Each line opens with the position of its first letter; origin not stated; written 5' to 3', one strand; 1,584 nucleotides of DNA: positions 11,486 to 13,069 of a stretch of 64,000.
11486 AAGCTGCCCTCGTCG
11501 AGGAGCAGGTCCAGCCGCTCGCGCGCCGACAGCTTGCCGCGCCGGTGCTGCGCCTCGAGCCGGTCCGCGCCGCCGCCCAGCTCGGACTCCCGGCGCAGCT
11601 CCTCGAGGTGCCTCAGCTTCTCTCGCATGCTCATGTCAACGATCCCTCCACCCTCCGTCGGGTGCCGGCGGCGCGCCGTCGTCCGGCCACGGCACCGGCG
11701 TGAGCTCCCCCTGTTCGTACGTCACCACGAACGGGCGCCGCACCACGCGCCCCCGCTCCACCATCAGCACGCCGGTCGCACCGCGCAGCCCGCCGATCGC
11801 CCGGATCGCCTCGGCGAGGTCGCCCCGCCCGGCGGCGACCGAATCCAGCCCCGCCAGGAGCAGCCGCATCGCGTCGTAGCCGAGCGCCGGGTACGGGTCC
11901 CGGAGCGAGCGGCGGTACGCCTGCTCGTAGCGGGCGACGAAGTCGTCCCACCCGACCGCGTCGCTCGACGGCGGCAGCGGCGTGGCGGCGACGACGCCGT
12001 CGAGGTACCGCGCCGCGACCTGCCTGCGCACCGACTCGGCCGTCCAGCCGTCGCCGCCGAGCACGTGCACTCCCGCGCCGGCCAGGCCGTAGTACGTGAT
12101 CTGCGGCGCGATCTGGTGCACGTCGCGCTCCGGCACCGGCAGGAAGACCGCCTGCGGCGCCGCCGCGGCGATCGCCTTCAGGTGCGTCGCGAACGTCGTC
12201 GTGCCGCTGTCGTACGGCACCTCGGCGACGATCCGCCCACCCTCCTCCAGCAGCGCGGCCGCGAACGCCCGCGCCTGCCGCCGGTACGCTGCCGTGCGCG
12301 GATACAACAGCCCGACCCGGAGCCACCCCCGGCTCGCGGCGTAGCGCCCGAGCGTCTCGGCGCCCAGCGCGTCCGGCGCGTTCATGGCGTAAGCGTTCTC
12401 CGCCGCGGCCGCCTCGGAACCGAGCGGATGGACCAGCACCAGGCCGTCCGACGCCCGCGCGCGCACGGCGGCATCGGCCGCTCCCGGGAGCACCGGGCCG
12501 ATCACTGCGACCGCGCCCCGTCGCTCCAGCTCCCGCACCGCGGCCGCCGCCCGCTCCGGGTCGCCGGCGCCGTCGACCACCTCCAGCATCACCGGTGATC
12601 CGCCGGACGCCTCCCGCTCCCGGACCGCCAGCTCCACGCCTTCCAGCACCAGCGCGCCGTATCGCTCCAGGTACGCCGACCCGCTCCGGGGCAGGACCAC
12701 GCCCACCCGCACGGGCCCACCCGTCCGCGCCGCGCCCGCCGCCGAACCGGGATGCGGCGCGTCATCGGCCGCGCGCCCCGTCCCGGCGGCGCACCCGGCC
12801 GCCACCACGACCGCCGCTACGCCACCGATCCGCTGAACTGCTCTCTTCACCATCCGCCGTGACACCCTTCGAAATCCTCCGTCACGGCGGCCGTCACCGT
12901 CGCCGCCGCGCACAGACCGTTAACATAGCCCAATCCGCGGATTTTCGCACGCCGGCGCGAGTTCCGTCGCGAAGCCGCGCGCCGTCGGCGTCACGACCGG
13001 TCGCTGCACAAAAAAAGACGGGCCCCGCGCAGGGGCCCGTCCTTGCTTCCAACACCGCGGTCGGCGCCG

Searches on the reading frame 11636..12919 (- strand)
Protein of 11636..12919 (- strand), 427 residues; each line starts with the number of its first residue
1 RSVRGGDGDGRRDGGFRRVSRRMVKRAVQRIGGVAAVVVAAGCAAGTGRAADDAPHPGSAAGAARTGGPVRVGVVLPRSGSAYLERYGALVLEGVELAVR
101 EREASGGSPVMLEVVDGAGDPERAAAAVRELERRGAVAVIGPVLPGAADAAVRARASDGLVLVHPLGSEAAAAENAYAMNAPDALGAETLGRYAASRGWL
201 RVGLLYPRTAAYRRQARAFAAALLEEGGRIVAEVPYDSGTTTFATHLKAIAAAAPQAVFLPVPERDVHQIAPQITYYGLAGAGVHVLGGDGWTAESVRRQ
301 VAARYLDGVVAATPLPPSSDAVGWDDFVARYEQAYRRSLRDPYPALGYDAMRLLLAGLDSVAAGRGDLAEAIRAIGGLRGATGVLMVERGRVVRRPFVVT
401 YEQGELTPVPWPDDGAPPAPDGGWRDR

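Call 79: search_protein_families(library=pfam, proteins=[window:11636-12919:-], max_evalue=0.00001)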
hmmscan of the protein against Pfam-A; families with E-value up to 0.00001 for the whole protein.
window:11636-12919:- (427 aa): 2 families
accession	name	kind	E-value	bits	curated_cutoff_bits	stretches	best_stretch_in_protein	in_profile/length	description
PF13458.12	Peripla_BP_6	-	7.6e-38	131.5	31.7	1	69-383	1-318/343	Periplasmic binding protein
PF01094.35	ANF_receptor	-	7.4e-10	38.8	25.4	1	95-354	6-286/353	Receptor family ligand binding region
